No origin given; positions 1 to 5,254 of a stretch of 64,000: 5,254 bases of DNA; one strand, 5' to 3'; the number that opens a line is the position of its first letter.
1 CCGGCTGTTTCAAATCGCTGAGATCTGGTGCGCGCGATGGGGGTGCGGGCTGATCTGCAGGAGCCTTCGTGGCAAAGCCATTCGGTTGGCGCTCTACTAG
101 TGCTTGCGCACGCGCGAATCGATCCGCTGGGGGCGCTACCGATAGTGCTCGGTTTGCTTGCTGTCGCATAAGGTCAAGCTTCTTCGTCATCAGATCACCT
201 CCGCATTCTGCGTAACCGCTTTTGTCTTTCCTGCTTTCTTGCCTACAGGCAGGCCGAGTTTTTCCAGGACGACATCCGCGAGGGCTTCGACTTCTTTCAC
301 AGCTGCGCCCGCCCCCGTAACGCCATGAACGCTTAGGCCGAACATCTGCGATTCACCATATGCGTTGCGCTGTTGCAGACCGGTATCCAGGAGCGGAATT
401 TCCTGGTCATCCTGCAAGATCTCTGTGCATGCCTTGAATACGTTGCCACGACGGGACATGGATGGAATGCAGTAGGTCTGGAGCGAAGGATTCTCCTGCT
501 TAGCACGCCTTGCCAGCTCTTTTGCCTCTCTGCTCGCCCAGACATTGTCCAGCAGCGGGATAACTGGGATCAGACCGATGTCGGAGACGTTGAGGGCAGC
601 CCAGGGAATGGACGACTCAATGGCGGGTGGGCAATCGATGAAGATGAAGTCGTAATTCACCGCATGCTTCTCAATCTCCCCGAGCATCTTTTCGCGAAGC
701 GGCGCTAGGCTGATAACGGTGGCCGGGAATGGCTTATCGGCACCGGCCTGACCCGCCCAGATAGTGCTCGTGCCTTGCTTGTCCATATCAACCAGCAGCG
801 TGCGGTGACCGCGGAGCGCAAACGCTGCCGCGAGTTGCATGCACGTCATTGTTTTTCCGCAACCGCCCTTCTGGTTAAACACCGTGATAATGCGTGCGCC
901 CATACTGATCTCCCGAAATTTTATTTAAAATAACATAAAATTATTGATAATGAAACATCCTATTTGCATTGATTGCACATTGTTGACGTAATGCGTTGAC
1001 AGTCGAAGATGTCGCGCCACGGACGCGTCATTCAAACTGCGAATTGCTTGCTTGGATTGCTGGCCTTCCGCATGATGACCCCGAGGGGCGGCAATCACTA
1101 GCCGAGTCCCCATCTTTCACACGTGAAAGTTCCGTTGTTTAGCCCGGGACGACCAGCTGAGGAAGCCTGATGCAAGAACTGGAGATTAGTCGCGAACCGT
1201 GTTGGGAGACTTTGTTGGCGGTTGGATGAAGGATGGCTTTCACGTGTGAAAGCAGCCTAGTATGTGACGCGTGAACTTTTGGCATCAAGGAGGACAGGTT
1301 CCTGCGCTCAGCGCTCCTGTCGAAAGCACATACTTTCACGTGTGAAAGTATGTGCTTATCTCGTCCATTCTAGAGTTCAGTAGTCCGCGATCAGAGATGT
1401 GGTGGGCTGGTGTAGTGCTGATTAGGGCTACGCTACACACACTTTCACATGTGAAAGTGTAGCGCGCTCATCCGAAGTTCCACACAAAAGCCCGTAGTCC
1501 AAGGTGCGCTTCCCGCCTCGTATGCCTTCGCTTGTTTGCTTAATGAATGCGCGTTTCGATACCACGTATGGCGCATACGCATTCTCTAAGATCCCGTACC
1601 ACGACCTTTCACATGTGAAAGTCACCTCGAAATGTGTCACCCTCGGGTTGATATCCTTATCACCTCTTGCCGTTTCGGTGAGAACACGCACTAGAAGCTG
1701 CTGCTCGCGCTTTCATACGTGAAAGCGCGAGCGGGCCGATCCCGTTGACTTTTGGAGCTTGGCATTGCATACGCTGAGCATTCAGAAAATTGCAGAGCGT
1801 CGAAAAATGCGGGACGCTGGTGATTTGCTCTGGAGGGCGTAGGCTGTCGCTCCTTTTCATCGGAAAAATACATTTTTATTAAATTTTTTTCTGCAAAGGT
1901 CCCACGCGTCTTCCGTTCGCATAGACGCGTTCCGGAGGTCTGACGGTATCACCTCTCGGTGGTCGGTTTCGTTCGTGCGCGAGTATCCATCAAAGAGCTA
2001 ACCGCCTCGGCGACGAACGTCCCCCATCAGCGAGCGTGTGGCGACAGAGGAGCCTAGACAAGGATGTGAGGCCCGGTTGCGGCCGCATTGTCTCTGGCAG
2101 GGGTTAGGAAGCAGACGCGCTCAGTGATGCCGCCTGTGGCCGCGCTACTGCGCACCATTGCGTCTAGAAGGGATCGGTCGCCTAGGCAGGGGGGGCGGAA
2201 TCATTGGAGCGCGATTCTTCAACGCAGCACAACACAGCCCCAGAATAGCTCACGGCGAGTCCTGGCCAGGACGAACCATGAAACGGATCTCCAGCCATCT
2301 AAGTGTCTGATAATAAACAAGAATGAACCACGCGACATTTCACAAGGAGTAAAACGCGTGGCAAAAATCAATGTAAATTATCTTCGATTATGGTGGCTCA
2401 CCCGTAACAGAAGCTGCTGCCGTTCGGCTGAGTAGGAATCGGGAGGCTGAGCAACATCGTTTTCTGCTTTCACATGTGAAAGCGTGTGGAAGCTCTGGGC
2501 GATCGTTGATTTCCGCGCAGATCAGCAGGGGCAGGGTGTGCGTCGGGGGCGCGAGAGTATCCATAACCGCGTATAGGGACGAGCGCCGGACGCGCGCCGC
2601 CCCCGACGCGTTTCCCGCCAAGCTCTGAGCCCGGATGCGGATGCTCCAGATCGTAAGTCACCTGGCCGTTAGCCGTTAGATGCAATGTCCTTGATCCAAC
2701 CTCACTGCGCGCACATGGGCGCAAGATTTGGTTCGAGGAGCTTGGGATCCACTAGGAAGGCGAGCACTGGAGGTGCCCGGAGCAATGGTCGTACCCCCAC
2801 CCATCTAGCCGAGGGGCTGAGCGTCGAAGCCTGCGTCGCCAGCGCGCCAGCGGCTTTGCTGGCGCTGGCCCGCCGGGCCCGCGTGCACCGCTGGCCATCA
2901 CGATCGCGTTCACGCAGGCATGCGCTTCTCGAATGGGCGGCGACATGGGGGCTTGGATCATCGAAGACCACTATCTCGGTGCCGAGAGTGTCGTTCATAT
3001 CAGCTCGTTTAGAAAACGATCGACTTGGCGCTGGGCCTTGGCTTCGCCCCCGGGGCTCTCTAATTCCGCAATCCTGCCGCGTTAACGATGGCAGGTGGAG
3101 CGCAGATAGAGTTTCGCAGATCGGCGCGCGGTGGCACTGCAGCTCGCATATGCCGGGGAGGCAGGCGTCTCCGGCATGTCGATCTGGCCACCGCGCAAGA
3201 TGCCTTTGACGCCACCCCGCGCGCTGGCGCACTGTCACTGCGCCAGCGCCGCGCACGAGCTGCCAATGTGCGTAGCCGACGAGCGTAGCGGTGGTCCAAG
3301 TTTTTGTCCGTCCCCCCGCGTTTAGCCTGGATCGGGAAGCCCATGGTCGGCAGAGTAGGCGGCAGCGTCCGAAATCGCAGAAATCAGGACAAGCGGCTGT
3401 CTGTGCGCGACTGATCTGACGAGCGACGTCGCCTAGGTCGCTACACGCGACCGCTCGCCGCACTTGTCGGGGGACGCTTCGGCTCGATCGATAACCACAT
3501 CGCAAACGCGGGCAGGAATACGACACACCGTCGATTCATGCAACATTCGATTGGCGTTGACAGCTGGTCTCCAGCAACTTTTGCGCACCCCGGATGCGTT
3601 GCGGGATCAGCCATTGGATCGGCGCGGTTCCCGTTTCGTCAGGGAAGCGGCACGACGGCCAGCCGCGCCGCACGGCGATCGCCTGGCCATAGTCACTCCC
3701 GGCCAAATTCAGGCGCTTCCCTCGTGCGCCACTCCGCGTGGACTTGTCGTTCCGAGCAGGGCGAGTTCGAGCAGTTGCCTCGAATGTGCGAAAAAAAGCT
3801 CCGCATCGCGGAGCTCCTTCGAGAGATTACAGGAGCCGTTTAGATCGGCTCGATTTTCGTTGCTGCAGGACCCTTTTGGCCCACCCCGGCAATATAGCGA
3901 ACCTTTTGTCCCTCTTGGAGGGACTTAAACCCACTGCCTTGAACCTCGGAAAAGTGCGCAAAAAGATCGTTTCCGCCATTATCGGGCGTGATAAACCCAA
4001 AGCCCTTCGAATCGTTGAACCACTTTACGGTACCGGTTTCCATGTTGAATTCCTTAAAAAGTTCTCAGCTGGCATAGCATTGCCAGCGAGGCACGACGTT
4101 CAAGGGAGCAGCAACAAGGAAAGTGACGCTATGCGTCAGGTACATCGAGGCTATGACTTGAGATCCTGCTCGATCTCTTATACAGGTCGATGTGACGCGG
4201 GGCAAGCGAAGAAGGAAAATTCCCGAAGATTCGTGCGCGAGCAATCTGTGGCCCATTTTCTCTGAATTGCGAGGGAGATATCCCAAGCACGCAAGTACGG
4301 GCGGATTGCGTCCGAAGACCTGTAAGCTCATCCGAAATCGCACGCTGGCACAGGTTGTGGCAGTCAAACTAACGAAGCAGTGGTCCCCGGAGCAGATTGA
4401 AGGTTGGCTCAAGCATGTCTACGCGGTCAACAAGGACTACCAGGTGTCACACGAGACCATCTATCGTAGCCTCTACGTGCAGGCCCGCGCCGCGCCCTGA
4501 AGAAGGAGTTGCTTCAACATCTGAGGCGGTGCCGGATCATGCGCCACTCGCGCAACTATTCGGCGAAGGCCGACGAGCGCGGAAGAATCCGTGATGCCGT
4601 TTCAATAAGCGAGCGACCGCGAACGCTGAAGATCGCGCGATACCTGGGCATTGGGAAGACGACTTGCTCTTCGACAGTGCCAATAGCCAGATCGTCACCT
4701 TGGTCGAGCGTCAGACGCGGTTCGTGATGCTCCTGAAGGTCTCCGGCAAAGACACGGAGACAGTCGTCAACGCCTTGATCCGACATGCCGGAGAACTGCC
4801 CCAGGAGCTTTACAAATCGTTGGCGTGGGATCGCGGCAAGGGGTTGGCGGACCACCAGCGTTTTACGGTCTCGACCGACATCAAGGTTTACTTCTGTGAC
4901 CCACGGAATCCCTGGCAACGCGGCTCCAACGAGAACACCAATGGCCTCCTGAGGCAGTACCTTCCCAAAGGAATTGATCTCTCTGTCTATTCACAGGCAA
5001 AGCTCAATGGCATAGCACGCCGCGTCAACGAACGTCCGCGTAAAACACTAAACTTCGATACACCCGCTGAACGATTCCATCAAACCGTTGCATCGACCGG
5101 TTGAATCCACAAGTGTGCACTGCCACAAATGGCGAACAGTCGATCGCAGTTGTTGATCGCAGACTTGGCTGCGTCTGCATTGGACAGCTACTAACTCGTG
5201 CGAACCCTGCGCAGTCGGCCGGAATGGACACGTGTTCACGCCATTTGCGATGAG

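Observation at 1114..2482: Array of seven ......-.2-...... palindromes upstream of a Soj-type parA: candidate centromere with unusual spacing and co-varying extended arms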

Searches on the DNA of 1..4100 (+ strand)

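Call 6: search_dna_similar(query=window:1-4100:+, collection=plasmids, mode=near)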
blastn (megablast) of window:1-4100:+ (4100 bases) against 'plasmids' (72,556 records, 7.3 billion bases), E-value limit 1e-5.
No match.
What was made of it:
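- Tried and rejected: Near-identical plasmids in PLSDB: none (call 6).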

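Call 73: search_dna_similar(query=window:1730-3840:+, collection=plasmids, mode=distant, max_rows=10)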
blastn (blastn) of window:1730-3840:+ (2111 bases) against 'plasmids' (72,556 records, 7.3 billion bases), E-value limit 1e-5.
Records with a match: 6; places in all: 6; records where one place covers at least 80% of the query: 0.
Best place of each record, by identity: 80-90% 3; 60-80% 3.
By first word of the organism name: Ensifer 3; Cupriavidus 3.
By predicted mobility (MOB-suite, as given by PLSDB): non-mobilizable 3; mobilizable 2; conjugative 1.
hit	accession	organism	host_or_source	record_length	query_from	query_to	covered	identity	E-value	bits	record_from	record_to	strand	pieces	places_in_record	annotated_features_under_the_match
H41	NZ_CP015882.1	Ensifer adhaerens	silty clay loam soil (pH 6.1)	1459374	1159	1244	4%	76.4%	8e-6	61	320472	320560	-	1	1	none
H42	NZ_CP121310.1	Ensifer adhaerens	bacterial colony,soil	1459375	1159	1244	4%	76.4%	8e-6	61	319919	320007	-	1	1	none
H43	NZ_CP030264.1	Ensifer adhaerens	Zea mays,whole organism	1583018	1159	1244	4%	76.4%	8e-6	61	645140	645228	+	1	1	none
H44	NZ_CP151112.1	Cupriavidus metallidurans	-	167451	1493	1567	4%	80.0%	5e-8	69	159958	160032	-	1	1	none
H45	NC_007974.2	Cupriavidus metallidurans CH34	-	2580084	1603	1672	3%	81.7%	2e-7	67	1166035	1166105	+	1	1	none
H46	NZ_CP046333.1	Cupriavidus metallidurans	sedimentation pond in a zinc factory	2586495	1603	1672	3%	81.7%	2e-7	67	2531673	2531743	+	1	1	none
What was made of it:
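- Tried and rejected: Distant nucleotide matches for 1730-3840: only trivial fragments (call 73).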

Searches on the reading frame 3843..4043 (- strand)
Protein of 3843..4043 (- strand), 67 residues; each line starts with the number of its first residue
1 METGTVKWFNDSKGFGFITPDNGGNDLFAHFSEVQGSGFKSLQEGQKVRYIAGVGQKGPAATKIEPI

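Call 11: search_protein_families(library=pfam, proteins=[window:3843-4043:-])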
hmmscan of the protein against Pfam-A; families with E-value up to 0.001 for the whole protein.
window:3843-4043:- (67 aa): 1 family
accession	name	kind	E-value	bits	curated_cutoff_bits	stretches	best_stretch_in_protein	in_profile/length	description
PF00313.28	CSD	-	1.3e-27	95.9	27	1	3-65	2-64/66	'Cold-shock' DNA-binding domain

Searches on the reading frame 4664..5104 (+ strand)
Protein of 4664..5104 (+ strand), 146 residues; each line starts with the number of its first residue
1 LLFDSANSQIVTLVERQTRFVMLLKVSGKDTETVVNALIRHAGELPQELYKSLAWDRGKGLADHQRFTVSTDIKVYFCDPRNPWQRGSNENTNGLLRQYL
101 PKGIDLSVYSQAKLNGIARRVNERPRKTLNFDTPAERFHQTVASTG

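Call 11: search_protein_families(library=pfam, proteins=[window:4664-5104:+])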
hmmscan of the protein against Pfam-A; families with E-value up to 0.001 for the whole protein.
window:4664-5104:+ (146 aa): 1 family
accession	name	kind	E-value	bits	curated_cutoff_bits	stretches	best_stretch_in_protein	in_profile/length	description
PF00665.32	rve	-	1.1e-08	35.7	32.6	1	8-83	24-102/102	Integrase core domain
